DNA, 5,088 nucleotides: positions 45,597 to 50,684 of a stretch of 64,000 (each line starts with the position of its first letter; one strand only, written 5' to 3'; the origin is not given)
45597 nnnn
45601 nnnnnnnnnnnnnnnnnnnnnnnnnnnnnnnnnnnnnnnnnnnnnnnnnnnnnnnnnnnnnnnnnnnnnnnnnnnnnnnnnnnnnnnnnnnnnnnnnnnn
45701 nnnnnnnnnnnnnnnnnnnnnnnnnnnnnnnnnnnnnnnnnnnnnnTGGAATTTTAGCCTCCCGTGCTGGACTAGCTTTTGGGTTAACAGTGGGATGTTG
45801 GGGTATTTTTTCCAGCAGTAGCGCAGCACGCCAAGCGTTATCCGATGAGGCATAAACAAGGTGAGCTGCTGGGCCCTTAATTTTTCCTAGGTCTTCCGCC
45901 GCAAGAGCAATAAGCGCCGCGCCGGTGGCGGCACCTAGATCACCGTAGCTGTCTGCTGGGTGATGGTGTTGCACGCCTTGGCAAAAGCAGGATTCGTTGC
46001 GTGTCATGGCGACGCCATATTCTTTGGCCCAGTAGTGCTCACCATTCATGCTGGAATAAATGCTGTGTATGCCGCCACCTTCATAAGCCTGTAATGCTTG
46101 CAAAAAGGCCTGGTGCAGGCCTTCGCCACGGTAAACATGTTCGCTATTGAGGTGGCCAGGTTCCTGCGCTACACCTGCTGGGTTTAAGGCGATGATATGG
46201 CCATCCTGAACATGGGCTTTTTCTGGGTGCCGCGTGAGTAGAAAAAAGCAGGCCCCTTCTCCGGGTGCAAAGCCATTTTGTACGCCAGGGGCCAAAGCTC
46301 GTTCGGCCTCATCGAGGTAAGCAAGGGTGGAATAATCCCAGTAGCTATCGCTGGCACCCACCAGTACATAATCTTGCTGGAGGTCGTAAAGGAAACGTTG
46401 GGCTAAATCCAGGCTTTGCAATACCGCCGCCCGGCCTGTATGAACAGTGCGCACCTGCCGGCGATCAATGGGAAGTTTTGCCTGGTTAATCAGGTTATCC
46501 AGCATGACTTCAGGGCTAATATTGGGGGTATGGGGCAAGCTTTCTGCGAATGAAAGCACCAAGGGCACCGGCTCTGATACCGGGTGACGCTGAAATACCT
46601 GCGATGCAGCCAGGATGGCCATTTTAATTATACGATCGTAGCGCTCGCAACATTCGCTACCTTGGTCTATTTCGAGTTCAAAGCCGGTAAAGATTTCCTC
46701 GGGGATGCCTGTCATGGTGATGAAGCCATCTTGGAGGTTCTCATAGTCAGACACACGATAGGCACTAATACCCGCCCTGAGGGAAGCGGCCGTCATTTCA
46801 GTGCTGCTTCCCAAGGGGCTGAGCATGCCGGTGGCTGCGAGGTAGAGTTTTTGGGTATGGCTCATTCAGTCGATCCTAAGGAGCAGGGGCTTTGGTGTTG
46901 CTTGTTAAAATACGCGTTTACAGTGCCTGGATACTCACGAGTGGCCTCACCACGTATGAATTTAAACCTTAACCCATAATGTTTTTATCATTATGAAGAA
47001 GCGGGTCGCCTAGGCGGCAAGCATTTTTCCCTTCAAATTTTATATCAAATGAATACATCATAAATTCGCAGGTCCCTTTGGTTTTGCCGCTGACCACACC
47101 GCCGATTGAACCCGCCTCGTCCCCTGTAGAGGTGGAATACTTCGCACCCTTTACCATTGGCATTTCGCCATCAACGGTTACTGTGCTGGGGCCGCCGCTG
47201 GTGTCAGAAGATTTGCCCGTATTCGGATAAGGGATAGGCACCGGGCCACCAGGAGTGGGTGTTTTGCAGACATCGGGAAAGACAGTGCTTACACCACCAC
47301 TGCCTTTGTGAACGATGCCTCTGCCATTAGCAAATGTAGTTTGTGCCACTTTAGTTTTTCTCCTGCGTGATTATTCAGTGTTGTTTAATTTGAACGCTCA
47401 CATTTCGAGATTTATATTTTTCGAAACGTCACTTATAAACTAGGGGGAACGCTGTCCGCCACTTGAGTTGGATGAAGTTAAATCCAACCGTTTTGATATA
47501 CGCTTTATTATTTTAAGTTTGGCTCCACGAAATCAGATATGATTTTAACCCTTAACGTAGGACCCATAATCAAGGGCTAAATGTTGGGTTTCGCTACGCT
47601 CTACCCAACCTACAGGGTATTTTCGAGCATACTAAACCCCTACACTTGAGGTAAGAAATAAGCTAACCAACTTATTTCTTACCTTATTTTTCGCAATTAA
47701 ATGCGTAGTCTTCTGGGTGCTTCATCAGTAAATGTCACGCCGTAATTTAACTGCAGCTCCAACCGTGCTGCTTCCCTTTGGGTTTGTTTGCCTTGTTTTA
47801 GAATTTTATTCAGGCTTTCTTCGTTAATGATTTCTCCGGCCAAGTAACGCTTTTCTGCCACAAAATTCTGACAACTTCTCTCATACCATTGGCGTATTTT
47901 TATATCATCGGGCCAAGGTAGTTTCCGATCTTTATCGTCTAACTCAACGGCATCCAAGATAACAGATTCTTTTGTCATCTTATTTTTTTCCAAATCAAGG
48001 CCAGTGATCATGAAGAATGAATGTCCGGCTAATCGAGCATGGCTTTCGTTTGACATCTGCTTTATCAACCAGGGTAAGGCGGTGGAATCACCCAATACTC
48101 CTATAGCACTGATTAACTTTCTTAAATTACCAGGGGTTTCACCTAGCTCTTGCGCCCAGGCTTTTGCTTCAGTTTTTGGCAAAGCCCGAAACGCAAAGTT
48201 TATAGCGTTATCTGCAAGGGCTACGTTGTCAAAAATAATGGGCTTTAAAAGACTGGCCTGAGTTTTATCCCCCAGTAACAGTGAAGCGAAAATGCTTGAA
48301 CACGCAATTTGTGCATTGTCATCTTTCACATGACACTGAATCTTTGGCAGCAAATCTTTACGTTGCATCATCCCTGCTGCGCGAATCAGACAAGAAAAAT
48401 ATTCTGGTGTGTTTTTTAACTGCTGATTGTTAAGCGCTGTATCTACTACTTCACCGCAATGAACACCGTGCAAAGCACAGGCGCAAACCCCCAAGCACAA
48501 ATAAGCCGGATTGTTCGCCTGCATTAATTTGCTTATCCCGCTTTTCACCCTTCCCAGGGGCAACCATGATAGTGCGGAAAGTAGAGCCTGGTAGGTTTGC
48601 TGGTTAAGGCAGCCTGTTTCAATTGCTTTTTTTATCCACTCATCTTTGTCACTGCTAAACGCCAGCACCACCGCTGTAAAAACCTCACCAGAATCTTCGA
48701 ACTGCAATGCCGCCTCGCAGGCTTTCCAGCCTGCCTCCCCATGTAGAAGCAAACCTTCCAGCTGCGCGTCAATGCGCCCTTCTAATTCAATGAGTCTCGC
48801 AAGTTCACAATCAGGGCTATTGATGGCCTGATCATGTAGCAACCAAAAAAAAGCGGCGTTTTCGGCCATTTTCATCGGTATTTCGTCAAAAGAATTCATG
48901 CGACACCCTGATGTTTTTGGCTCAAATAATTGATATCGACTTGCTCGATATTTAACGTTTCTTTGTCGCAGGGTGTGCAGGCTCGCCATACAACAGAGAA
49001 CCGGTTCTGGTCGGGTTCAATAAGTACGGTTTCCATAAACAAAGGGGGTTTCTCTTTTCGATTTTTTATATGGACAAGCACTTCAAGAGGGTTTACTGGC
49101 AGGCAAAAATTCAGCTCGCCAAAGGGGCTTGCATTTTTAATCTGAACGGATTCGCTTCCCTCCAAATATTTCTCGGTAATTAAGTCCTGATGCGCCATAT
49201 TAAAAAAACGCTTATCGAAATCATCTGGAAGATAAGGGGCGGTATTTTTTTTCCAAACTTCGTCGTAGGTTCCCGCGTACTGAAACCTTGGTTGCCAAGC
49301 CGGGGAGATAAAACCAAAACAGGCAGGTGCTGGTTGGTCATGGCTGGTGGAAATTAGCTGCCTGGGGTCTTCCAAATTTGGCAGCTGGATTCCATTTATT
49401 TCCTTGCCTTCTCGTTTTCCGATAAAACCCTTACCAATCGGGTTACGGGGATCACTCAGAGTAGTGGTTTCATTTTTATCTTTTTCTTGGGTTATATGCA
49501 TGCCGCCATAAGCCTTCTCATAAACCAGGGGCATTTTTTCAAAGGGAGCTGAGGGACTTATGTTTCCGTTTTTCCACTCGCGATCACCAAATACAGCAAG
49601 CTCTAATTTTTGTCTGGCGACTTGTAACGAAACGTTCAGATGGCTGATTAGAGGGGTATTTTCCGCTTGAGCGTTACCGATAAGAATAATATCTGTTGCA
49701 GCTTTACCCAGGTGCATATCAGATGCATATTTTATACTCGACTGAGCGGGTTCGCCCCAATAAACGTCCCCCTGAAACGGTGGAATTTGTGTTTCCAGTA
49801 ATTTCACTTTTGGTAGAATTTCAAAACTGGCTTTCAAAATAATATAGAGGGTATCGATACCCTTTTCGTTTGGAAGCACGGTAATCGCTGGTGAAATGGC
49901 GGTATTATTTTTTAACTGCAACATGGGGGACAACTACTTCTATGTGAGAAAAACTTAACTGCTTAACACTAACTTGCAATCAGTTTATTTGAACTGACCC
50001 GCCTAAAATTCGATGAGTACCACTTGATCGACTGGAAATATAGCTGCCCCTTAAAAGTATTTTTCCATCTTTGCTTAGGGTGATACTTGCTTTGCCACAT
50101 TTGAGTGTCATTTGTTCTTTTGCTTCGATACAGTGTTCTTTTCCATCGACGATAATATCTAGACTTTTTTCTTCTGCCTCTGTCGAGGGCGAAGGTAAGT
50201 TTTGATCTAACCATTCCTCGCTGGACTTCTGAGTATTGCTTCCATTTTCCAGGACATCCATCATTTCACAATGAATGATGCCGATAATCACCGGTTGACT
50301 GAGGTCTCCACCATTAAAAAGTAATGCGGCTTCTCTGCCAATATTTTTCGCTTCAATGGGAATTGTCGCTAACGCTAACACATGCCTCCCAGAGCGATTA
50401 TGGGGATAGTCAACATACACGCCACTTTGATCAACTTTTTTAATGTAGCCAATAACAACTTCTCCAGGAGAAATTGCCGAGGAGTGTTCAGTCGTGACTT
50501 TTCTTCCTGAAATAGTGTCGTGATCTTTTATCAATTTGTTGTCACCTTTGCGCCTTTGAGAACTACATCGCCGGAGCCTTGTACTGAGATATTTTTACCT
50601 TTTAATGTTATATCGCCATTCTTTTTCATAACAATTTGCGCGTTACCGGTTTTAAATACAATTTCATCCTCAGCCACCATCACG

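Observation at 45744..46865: Catalytically dead ketosynthase/thiolase-fold protein translationally coupled to the Tle1 lipase: candidate new adaptor/chaperone class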

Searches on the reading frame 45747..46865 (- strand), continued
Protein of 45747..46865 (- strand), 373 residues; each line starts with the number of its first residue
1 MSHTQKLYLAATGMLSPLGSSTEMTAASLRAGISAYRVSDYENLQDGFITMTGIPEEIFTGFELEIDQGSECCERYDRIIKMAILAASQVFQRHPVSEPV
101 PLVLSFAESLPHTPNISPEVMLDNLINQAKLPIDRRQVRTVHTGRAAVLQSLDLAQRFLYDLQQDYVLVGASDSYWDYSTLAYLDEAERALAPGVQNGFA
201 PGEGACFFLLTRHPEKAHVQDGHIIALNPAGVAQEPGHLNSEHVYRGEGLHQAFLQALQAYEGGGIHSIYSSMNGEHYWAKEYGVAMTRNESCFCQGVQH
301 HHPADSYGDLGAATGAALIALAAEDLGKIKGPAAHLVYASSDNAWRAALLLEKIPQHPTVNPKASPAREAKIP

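Call 41: get_annotated_region(hit=H2, flank=7000)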
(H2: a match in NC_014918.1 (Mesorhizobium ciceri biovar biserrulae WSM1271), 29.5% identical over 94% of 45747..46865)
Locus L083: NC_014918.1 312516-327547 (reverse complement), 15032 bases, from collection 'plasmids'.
description: Mesorhizobium ciceri biovar biserrulae WSM1271 plasmid pMESCI01, complete sequence
organism: Mesorhizobium ciceri biovar biserrulae WSM1271 (NCBI taxid 765698)
taxonomy: Bacteria; Pseudomonadota; Alphaproteobacteria; Hyphomicrobiales; Phyllobacteriaceae; Mesorhizobium; Mesorhizobium ciceri; Mesorhizobium ciceri biovar biserrulae WSM1271
host: -; source: -; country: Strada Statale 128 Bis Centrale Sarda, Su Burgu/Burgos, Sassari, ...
typing (MOB-suite, as given by PLSDB): non-mobilizable
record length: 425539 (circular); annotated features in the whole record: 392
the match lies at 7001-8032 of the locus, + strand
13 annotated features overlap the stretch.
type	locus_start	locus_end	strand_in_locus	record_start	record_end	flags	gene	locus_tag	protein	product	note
CDS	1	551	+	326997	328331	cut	tssK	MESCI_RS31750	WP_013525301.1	type VI secretion system baseplate subunit TssK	GO:0033103 - protein secretion by the type VI secretion system [Evidence IEA]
CDS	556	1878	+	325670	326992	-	icmH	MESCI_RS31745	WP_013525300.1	type IVB secretion system protein IcmH/DotU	-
CDS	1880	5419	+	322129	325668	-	tssM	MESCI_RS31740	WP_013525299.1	type VI secretion system membrane subunit TssM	GO:0033103 - protein secretion by the type VI secretion system [Evidence IEA]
CDS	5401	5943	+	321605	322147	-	tagF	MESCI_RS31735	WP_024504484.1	type VI secretion system-associated protein TagF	-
CDS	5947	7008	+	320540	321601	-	-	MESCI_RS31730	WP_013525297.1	DUF2169 domain-containing protein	-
CDS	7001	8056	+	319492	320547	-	-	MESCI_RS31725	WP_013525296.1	beta-ketoacyl synthase N-terminal-like domain-containing protein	-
CDS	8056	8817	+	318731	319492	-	-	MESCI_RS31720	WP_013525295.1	PAAR-like domain-containing protein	-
CDS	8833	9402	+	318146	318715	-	-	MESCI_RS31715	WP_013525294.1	SMI1/KNR4 family protein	GO:0042546 - cell wall biogenesis [Evidence IEA]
CDS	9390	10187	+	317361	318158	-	-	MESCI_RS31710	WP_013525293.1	hypothetical protein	-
CDS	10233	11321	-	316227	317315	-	-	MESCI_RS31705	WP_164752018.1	hypothetical protein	-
CDS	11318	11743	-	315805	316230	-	-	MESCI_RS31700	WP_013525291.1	DUF6484 domain-containing protein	-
CDS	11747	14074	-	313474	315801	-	tssI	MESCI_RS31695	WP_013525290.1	type VI secretion system tip protein TssI/VgrG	GO:0033103 - protein secretion by the type VI secretion system [Evidence IEA]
CDS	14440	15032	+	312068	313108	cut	tagH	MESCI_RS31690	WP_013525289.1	type VI secretion system-associated FHA domain protein TagH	GO:0033103 - protein secretion by the type VI secretion system [Evidence IEA]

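Call 42: search_protein_families(library=ncbifam, proteins=[P0199], max_evalue=0.001)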
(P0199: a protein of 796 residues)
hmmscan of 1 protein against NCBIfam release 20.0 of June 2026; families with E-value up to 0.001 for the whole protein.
P0199 (796 aa): 2 families
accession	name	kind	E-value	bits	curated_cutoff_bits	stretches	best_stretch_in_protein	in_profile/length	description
TIGR02270.1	TIGR02270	subfamily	4e-98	329.1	206.8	1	6-406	4-402/410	TIGR02270 family protein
NF004798.0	PRK06147.1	equivalog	7.1e-49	166.9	342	1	450-790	6-341/349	3-oxoacyl-(acyl carrier protein) synthase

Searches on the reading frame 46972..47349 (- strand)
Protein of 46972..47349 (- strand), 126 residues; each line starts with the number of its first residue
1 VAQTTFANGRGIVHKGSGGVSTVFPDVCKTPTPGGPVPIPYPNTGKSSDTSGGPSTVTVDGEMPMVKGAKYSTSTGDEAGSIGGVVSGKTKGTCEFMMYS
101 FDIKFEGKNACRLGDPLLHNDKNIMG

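Call 4: search_protein_families(library=pfam, proteins=[window:46972-47349:-], max_evalue=0.01)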
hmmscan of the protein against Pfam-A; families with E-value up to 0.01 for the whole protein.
window:46972-47349:- (126 aa): 1 family
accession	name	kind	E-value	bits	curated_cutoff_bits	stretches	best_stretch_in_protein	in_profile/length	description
PF13665.11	Tox-PAAR-like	-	2.6e-40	137.3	31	1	20-126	2-108/108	Toxin PAAR-like domain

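Call 5: search_protein_families(library=ncbifam, proteins=[window:46972-47349:-], max_evalue=0.01)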
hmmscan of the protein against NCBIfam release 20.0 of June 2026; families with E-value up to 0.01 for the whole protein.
window:46972-47349:- (126 aa): 0 families

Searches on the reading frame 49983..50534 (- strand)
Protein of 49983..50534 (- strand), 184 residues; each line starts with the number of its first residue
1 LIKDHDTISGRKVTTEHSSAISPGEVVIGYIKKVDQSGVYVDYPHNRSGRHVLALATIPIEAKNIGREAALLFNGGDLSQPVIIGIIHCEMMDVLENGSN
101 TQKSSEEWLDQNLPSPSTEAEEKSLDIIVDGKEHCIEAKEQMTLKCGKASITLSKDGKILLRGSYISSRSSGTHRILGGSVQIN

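Call 4: search_protein_families(library=pfam, proteins=[window:49983-50534:-], max_evalue=0.01)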
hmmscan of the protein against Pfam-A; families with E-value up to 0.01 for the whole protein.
window:49983-50534:- (184 aa): 1 family
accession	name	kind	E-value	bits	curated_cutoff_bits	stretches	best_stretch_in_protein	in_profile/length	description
PF20093.5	DUF6484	-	3.4e-15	56.9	27.6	1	28-87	1-61/61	Domain of unknown function (DUF6484)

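Call 5: search_protein_families(library=ncbifam, proteins=[window:49983-50534:-], max_evalue=0.01)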
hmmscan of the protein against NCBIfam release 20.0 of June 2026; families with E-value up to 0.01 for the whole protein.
window:49983-50534:- (184 aa): 0 families
